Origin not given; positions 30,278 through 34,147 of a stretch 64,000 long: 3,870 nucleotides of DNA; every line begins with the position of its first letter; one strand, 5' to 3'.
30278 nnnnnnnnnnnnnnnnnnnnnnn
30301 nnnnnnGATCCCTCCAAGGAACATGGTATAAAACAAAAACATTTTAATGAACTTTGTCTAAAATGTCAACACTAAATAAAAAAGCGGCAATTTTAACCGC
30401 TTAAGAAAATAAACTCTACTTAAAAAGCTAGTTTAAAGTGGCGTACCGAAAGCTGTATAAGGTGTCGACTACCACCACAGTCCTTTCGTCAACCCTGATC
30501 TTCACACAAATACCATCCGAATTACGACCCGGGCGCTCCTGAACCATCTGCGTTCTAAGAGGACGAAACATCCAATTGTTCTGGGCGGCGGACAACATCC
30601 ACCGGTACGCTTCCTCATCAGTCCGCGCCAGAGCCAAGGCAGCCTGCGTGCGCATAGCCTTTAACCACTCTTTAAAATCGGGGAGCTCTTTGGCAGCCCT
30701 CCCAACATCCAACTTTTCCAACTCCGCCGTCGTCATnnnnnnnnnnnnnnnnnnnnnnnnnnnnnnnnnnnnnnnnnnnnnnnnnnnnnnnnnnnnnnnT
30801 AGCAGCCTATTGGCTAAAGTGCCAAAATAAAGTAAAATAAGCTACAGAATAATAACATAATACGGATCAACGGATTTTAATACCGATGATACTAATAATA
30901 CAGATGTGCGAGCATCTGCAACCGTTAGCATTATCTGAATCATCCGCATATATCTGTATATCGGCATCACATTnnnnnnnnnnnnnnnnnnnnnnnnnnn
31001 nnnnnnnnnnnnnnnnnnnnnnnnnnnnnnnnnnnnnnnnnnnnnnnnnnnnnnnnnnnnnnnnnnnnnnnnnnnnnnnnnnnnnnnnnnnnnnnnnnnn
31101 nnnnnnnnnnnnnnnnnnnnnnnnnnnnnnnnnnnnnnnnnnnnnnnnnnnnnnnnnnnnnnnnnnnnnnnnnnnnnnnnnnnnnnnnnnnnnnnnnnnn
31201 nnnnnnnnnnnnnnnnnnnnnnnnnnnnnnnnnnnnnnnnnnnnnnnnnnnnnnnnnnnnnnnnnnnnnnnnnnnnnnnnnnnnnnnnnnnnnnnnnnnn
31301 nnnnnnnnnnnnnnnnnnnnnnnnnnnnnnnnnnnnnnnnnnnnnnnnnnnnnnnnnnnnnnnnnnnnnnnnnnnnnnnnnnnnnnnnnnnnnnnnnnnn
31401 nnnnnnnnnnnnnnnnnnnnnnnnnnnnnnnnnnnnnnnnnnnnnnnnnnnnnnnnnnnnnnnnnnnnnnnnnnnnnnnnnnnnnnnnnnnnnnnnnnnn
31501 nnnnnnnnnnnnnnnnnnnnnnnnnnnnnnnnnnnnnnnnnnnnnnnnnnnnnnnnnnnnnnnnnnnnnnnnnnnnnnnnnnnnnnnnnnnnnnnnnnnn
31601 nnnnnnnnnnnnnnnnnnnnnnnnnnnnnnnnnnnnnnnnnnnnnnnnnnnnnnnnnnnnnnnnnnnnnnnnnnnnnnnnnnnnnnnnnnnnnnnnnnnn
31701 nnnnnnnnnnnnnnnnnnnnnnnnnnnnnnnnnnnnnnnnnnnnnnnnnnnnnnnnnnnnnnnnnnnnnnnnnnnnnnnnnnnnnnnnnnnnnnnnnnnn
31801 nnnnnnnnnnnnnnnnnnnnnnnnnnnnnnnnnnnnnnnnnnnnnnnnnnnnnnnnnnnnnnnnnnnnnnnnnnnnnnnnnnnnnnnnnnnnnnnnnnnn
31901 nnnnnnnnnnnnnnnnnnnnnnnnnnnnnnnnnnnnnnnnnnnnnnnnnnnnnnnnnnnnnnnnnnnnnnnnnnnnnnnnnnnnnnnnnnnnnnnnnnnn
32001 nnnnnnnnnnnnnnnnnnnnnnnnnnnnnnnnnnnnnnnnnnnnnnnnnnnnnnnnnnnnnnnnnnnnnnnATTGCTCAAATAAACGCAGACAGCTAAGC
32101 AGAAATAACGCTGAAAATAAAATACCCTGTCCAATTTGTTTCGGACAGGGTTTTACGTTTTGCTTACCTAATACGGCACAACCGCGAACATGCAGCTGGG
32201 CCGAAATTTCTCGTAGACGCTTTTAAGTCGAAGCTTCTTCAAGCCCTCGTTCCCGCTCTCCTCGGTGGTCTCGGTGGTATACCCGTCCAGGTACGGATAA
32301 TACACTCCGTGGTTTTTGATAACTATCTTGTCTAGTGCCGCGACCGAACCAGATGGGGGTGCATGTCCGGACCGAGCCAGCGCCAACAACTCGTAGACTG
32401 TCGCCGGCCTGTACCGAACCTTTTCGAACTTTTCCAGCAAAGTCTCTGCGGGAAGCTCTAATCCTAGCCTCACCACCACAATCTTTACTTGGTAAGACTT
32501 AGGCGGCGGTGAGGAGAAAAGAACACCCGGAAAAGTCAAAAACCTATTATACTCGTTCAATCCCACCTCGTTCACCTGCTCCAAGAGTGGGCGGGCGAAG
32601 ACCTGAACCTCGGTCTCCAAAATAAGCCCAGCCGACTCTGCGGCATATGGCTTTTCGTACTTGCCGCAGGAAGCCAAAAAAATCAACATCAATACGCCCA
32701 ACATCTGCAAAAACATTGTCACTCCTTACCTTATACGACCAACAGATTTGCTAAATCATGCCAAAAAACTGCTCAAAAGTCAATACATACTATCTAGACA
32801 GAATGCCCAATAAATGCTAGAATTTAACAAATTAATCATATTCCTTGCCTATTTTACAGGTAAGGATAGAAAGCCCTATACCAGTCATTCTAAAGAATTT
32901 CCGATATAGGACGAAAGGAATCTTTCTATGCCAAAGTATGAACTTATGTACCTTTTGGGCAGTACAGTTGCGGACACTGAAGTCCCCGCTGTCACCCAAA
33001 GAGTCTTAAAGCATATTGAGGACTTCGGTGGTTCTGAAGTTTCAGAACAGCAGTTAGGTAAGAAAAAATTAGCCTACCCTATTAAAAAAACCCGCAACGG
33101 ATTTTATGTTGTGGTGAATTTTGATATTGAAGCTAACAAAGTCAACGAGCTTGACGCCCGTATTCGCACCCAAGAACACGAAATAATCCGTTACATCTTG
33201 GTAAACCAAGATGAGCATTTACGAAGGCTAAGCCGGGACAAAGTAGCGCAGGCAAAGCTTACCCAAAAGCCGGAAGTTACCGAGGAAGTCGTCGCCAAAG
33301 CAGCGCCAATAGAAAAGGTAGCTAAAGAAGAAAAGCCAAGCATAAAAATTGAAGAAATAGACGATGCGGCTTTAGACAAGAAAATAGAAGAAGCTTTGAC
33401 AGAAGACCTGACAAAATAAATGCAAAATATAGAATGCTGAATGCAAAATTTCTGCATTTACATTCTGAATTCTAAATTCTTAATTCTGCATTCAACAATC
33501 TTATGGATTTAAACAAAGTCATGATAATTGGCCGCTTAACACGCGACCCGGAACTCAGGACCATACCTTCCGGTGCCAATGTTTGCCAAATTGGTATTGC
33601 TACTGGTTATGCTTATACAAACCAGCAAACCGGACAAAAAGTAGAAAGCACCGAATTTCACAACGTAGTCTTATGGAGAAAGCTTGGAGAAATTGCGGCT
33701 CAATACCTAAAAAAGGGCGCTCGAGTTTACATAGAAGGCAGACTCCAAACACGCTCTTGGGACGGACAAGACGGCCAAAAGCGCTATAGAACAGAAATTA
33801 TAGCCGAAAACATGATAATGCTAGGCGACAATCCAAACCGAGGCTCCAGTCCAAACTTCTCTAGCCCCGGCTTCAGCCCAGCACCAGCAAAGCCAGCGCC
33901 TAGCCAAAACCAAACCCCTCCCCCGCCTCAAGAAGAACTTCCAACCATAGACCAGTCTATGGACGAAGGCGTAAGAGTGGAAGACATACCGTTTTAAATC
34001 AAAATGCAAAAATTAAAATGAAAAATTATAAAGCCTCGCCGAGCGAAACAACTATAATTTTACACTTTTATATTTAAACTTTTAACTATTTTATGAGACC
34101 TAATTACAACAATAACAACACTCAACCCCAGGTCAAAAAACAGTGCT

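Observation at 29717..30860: Central three-gene GC-rich islet of unknown function with two promoters and a translationally coupled gene pair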

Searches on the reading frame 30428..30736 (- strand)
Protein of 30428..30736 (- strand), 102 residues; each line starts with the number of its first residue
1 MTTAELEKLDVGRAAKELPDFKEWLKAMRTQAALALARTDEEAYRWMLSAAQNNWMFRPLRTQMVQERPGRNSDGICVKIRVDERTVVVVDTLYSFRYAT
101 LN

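Call 4: search_protein_families(library=pfam, proteins=[window:30428-30736:-], max_evalue=1)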
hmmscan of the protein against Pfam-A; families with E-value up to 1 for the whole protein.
window:30428-30736:- (102 aa): 0 families

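Call 5: search_protein_families(library=padloc, proteins=[window:30428-30736:-], max_evalue=1)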
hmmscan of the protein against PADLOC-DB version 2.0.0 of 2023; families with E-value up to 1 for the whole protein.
window:30428-30736:- (102 aa): 0 families

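Call 6: search_protein_families(library=phrogs, proteins=[window:30428-30736:-], max_evalue=1)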
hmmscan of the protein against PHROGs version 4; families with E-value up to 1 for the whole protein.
window:30428-30736:- (102 aa): 1 family
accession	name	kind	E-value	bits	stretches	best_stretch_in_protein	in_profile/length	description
phrog_28933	-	unknown function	0.11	13.9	1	25-72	8-58/78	-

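Call 7: search_protein_families(library=ncbifam, proteins=[window:30428-30736:-], max_evalue=1)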
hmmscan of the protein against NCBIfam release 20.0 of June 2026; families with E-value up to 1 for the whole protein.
window:30428-30736:- (102 aa): 0 families

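Call 11: list_cluster_members(proteins=[window:30428-30736:-, window:30019-30306:-, window:29717-30022:-, window:32168-32722:-, window:27773-28162:+, window:28192-29616:-, window:30974-32071:+, window:30019-30342:-, window:30428-30799:-])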
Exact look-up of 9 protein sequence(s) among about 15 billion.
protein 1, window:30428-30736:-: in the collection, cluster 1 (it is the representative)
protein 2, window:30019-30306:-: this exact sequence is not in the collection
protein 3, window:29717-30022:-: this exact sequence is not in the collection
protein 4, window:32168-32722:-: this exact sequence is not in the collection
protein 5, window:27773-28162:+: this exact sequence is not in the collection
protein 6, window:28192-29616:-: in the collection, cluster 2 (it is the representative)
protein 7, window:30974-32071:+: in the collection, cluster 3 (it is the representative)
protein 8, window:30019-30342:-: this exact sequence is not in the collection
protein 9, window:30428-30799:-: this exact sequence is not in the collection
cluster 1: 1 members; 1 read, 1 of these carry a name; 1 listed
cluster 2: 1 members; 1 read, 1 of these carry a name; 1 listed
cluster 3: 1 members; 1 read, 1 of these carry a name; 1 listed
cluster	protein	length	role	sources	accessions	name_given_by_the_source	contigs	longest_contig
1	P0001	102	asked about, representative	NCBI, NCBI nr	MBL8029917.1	MAG: hypothetical protein JNN11_01585 [Candidatus Doudnabacteria bacterium] | hypothetical protein [Candidatus Doudnabacteria bacterium]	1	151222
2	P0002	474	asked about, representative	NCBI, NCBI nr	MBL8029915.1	MAG: phosphomannomutase/phosphoglucomutase [Candidatus Doudnabacteria bacterium] | phosphomannomutase/phosphoglucomutase [Candidatus Doudnabacteria bacterium]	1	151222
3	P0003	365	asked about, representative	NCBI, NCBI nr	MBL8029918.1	MAG: redox-regulated ATPase YchF [Candidatus Doudnabacteria bacterium] | redox-regulated ATPase YchF [Candidatus Doudnabacteria bacterium]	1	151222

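Call 12: find_encoding_contigs(protein=window:30428-30736:-, flank=5000, max_places=6)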
Protein window:30428-30736:- (102 aa): no gene with exactly this product is on record in the collection.

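Call 13: find_homologous_proteins(query=window:30428-30736:-, max_evalue=0.01)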
Query window:30428-30736:- (102 aa): 1 proteins with E <= 0.01 among 3 candidates.
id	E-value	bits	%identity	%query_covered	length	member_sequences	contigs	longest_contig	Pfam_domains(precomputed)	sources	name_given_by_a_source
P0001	6.9e-61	220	100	100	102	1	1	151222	-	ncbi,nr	ncbi:MAG: hypothetical protein JNN11_01585 [Candidatus Doudnabacteria bacterium]|nr:hypothetical pro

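Call 32: find_related_loci(query=A2, collection=metagenome_contigs, flank=6000)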
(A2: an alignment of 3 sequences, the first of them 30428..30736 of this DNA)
Query A2 (102 aa) in metagenome_contigs; peptide patterns used: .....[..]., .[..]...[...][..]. (x = any residue, [..] = any of these).
270 stretches matched a pattern, but none encodes a relative of the query by tblastn (E <= 1e-3).

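Call 33: find_related_loci(query=A2, collection=viral_contigs, flank=6000)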
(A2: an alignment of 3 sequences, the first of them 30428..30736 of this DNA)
Query A2 (102 aa) in viral_contigs; peptide patterns used: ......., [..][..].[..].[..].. (x = any residue, [..] = any of these).
70 stretches matched a pattern, but none encodes a relative of the query by tblastn (E <= 1e-3).

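Call 37: search_solved_structures(query=A2, max_evalue=10)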
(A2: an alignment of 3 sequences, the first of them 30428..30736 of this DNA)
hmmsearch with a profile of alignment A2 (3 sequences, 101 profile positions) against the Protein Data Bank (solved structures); distinct sequences matched with E-value up to 10: 0.

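Call 73: search_dna_similar(query=window:30428-30736:-, collection=phages, mode=protein, max_evalue=1)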
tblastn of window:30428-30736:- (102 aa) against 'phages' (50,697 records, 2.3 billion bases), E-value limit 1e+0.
No match.

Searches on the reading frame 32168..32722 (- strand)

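Call 4: search_protein_families(library=pfam, proteins=[window:32168-32722:-], max_evalue=1)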
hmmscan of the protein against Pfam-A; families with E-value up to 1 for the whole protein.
window:32168-32722:- (184 aa): 0 families

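Call 5: search_protein_families(library=padloc, proteins=[window:32168-32722:-], max_evalue=1)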
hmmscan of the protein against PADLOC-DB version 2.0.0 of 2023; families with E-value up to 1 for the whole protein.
window:32168-32722:- (184 aa): 0 families

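Call 6: search_protein_families(library=phrogs, proteins=[window:32168-32722:-], max_evalue=1)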
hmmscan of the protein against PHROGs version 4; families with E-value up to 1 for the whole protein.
window:32168-32722:- (184 aa): 1 family
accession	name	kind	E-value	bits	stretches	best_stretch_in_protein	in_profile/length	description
phrog_13774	-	unknown function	0.15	13.4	1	132-156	7-31/122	-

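Call 7: search_protein_families(library=ncbifam, proteins=[window:32168-32722:-], max_evalue=1)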
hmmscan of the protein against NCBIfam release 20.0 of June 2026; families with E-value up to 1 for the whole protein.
window:32168-32722:- (184 aa): 0 families

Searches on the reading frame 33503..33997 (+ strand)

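Call 40: search_protein_families(library=pfam, proteins=[window:33503-33997:+], max_evalue=0.01)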
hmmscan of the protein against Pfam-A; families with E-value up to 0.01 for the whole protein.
window:33503-33997:+ (164 aa): 2 families
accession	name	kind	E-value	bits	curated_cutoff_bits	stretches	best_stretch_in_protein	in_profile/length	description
PF00436.31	SSB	-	1e-38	132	26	1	3-107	1-104/104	Single-strand binding protein family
PF01336.31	tRNA_anti-codon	-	0.0035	17.7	27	1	54-105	30-73/75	OB-fold nucleic acid binding domain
